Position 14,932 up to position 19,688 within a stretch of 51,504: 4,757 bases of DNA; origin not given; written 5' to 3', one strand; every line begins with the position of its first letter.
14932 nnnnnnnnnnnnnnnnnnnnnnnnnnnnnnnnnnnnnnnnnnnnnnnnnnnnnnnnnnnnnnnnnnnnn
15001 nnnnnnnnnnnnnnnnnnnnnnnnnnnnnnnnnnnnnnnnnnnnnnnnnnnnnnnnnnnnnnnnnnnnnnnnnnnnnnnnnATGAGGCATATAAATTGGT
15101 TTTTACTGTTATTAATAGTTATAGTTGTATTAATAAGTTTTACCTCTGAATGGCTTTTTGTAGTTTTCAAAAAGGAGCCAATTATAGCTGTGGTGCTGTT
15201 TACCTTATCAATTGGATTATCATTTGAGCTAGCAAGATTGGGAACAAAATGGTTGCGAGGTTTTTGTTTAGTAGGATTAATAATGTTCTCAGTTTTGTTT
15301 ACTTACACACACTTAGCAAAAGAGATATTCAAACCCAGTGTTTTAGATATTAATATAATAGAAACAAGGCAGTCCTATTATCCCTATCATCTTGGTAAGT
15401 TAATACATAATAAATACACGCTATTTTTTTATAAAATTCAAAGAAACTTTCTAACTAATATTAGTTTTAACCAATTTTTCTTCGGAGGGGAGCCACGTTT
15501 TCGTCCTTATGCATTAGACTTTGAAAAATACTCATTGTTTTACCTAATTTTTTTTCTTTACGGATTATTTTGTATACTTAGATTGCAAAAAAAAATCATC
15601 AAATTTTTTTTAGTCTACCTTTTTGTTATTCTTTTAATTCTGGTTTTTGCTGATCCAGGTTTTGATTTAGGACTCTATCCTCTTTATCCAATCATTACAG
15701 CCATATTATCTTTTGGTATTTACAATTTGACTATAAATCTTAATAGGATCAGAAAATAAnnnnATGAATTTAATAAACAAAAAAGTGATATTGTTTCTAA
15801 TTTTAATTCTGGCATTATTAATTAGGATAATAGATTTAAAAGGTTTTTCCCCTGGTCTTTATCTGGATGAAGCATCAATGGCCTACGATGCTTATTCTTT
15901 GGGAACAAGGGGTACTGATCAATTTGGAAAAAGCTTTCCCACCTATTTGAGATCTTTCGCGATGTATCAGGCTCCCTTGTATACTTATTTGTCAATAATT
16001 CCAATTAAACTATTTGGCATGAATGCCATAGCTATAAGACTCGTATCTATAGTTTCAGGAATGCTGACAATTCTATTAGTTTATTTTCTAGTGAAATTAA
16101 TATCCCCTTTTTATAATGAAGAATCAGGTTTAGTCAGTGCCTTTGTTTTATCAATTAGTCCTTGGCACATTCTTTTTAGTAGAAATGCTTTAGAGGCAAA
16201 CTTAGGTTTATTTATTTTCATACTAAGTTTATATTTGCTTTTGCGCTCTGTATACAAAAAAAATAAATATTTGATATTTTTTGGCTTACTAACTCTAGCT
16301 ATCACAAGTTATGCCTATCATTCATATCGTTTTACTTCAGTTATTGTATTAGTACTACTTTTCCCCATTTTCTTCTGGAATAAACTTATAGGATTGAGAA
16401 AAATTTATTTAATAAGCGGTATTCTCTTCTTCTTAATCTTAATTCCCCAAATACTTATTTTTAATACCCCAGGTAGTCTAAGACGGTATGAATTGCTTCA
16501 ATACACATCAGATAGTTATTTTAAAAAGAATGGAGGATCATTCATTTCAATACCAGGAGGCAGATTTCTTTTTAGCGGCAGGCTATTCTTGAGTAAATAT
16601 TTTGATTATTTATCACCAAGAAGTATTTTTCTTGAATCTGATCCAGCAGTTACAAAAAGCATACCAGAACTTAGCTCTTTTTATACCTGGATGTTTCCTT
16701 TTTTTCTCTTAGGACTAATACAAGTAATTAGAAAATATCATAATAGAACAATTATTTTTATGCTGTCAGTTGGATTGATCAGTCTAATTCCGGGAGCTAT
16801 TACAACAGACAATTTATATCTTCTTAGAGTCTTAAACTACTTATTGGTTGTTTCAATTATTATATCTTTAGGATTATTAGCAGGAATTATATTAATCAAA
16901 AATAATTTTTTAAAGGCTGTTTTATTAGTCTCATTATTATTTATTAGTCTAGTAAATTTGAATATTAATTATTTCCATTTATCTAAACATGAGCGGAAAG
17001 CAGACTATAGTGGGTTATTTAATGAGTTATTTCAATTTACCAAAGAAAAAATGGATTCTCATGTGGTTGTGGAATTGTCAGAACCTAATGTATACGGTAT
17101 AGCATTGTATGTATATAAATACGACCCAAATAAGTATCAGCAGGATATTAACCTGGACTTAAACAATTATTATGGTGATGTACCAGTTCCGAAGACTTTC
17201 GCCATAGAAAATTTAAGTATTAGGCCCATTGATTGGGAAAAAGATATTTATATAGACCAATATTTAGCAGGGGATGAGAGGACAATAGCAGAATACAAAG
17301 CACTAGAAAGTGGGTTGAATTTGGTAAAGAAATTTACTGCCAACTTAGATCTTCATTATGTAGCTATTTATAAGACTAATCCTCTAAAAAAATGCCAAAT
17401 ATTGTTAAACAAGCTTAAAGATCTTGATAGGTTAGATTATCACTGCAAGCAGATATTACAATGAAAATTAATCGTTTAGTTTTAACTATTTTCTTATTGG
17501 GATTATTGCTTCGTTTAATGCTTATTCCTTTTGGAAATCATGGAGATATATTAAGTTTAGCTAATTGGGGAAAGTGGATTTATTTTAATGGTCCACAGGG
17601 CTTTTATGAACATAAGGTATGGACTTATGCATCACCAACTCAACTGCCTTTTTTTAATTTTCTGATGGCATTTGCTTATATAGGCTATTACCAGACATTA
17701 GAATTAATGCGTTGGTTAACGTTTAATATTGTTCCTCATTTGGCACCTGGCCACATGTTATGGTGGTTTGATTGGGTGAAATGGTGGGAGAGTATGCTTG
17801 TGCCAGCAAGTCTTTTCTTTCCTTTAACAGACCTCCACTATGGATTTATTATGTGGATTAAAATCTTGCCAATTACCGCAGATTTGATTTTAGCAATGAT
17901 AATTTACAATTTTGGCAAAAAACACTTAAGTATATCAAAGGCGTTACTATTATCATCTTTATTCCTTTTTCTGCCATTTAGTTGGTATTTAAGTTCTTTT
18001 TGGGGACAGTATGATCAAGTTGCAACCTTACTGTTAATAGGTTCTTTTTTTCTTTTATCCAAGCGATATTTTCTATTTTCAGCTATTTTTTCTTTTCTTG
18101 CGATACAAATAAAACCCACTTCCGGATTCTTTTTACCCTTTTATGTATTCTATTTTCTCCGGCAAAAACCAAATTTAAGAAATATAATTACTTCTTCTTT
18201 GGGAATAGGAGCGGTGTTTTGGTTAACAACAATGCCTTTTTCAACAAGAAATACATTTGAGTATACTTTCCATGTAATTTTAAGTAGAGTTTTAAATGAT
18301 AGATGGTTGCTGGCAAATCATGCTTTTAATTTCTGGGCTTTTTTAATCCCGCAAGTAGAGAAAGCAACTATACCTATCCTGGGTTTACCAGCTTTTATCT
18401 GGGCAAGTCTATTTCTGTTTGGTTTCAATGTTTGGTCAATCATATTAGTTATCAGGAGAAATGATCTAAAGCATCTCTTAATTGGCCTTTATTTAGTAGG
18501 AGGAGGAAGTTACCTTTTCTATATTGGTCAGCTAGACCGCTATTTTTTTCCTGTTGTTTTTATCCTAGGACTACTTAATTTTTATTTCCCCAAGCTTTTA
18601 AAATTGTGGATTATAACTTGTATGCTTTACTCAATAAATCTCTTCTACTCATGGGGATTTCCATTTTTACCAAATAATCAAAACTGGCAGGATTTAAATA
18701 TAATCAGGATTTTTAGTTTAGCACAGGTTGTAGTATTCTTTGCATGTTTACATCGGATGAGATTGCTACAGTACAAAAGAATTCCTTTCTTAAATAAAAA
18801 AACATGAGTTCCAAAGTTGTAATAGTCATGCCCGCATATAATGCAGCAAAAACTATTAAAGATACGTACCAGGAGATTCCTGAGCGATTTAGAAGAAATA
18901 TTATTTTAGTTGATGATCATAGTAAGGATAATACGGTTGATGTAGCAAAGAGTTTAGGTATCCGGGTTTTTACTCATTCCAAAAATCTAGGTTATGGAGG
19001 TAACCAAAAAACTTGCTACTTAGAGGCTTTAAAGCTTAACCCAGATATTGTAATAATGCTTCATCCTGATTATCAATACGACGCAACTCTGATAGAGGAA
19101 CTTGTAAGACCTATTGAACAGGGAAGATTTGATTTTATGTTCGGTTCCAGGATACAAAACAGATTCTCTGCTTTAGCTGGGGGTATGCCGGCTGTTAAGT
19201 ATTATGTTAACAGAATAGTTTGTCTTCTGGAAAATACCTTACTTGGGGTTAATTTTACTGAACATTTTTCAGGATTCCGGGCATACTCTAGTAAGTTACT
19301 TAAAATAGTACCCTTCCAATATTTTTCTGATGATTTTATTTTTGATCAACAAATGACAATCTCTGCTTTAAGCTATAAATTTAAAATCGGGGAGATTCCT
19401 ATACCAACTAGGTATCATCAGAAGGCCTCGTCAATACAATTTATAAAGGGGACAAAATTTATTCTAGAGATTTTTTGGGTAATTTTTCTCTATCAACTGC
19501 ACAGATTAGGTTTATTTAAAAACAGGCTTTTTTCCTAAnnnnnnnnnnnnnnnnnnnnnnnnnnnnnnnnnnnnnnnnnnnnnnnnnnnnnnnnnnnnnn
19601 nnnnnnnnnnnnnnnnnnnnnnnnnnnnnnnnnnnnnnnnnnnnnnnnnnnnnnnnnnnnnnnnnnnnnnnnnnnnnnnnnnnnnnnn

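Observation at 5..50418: About 19 GT-C-fold genes in one locus: an extracytoplasmic glycan-tailoring array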

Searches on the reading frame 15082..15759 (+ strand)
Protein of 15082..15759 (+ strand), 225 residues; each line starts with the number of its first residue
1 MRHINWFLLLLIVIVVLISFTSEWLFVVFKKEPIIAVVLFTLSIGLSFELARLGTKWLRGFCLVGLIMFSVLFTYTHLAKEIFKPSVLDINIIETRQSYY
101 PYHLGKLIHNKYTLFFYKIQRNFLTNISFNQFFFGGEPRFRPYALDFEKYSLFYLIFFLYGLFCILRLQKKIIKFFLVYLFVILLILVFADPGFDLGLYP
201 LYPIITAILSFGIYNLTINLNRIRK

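Call 5: search_protein_families(library=pfam, max_evalue=0.01, proteins=[window:15082-15759:+])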
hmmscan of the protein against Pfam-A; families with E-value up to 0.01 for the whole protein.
window:15082-15759:+ (225 aa): 0 families

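Call 10: search_protein_families(library=pfam, max_evalue=10, proteins=[window:15082-15759:+])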
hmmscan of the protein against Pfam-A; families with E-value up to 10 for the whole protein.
window:15082-15759:+ (225 aa): 1 family
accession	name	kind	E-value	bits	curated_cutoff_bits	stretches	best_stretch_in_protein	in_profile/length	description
PF11168.14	DUF2955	-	9.3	6.6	25.5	1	9-75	47-114/140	Protein of unknown function (DUF2955)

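Call 11: search_protein_families(library=ncbifam, max_evalue=1, proteins=[window:15082-15759:+])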
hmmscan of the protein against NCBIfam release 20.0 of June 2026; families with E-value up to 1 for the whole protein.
window:15082-15759:+ (225 aa): 1 family
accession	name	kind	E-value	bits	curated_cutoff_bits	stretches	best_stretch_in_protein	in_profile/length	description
NF040904.1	PhrA_Strep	subfamily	0.4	10.9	40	1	58-81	10-33/56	PhrA family quorum-sensing system peptide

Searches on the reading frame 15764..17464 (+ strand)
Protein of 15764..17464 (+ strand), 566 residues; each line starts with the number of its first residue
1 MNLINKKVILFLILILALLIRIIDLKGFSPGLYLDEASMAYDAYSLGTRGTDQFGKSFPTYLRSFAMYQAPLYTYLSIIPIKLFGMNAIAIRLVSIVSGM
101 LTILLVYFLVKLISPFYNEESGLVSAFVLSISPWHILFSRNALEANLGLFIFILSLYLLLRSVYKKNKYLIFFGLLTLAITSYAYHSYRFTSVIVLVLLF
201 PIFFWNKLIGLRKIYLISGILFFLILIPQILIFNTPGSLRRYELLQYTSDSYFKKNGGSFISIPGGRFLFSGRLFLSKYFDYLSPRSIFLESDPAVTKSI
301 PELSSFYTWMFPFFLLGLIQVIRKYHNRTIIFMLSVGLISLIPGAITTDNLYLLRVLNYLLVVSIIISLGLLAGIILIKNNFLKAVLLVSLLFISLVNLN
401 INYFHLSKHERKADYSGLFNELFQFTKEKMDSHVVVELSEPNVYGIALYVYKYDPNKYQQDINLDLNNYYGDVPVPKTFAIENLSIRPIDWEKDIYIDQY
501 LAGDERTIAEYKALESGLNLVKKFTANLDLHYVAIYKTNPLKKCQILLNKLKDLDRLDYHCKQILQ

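Call 5: search_protein_families(library=pfam, max_evalue=0.01, proteins=[window:15764-17464:+])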
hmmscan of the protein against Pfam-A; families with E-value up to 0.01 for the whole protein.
window:15764-17464:+ (566 aa): 1 family
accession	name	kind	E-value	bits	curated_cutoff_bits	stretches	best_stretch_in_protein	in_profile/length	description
PF13231.12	PMT_2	-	1.2e-10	42.3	26.1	1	69-230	2-158/160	Dolichyl-phosphate-mannose-protein mannosyltransferase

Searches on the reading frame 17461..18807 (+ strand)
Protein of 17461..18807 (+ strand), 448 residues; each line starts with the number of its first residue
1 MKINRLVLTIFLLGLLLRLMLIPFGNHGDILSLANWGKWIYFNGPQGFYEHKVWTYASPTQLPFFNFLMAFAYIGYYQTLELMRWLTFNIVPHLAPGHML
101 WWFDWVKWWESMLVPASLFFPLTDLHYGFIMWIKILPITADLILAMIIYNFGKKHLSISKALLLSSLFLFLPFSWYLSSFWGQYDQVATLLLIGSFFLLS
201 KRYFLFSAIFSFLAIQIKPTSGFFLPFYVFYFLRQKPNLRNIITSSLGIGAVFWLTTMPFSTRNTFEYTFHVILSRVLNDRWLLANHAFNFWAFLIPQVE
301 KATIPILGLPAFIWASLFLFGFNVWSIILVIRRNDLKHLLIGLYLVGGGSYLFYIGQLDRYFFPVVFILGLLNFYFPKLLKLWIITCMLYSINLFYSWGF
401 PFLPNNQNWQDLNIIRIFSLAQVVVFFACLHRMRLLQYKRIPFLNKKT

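Call 5: search_protein_families(library=pfam, max_evalue=0.01, proteins=[window:17461-18807:+])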
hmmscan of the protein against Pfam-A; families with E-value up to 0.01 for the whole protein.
window:17461-18807:+ (448 aa): 0 families

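Call 10: search_protein_families(library=pfam, max_evalue=10, proteins=[window:17461-18807:+])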
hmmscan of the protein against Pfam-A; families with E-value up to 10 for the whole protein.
window:17461-18807:+ (448 aa): 1 family
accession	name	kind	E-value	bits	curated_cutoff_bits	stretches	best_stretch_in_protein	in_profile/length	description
PF10541.14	KASH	-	7.2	7.4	23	1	5-30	9-34/58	Nuclear envelope localisation domain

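Call 11: search_protein_families(library=ncbifam, max_evalue=1, proteins=[window:17461-18807:+])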
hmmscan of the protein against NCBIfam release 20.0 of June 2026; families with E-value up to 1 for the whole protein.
window:17461-18807:+ (448 aa): 0 families

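Call 49: search_solved_structures(query=A6, max_evalue=10)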
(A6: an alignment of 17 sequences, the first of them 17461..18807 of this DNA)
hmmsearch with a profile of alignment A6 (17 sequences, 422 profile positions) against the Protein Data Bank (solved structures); distinct sequences matched with E-value up to 10: 3.
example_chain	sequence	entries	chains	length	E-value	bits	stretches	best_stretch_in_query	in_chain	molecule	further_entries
23gf_B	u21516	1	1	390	3.8e-10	42.7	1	98-234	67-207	GPI mannosyltransferase 1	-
23gx_B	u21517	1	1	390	3.8e-10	42.7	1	98-234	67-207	GPI mannosyltransferase 1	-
6snh_X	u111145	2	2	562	4.3e-08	35.9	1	102-377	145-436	Dolichyl pyrophosphate Man9GlcNAc2 alpha-1,3-glucosyltransferase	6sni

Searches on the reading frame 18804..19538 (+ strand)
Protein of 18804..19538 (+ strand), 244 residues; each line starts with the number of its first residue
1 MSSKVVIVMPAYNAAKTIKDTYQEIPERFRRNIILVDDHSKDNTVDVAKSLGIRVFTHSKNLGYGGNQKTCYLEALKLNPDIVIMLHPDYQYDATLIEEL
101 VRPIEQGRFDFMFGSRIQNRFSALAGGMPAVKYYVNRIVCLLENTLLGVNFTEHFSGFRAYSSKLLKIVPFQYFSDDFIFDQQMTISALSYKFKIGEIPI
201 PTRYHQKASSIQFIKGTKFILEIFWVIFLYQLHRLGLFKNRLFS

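Call 5: search_protein_families(library=pfam, max_evalue=0.01, proteins=[window:18804-19538:+])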
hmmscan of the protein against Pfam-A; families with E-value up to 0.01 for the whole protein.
window:18804-19538:+ (244 aa): 1 family
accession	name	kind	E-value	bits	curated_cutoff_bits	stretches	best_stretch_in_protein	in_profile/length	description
PF00535.33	Glycos_transf_2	-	2.5e-19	70.3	23.3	1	7-120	2-119/168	Glycosyl transferase family 2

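Call 70: search_protein_families(library=ncbifam, max_evalue=0.001, proteins=[window:18804-19538:+])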
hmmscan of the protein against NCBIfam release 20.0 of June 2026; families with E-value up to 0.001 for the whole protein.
window:18804-19538:+ (244 aa): 9 families
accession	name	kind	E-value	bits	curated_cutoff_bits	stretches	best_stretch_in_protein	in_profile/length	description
TIGR04182.1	glyco_TIGR04182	equivalog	1.7e-21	76.9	325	1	4-210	1-198/293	S-layer glycoprotein N-glycosyltransferase AglJ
NF058614.1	PPMAGASynPpgS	equivalog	6.6e-16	58.4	370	1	5-165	2-161/226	polyprenyl-phospho-N-acetylgalactosaminyl synthase PpgS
NF041391.1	DPhHxTase_Halo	equivalog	4e-12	45.6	375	1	9-218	1-199/213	dolichyl-phosphate hexose transferase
TIGR04283.1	glyco_like_mftF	equivalog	8e-09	35.4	182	1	7-120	3-114/221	TIGR04283 family arsenosugar biosynthesis glycosyltransferase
NF047588.1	GlcsyltransPgfSStrep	equivalog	4e-08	32.8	500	1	4-167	2-165/308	glycosyltransferase PgfS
NF010496.0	PRK13915.1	equivalog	5.1e-07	29.1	262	1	3-64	31-97/307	glucosyl-3-phosphoglycerate synthase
TIGR03469.1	HpnB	hypoth_equivalog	7.7e-05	21.9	379.25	1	4-52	45-96/386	hopene-associated glycosyltransferase HpnB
TIGR03937.1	PgaC_IcaA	equivalog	0.00033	19.7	422.3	1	4-63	46-112/407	poly-beta-1,6-N-acetyl-D-glucosamine synthase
NF047683.1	TeichurnBiosyTuaG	equivalog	0.00034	20.3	400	1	4-50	7-55/252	teichuronic acid biosynthesis protein TuaG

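Call 71: search_solved_structures(query=window:18804-19538:+, max_evalue=0.001)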
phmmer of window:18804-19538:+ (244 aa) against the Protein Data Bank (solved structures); distinct sequences matched with E-value up to 0.001: 1.
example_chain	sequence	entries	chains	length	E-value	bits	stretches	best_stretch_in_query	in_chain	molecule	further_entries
5mlz_A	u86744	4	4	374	0.00022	24.2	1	2-117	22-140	Dolichol monophosphate mannose synthase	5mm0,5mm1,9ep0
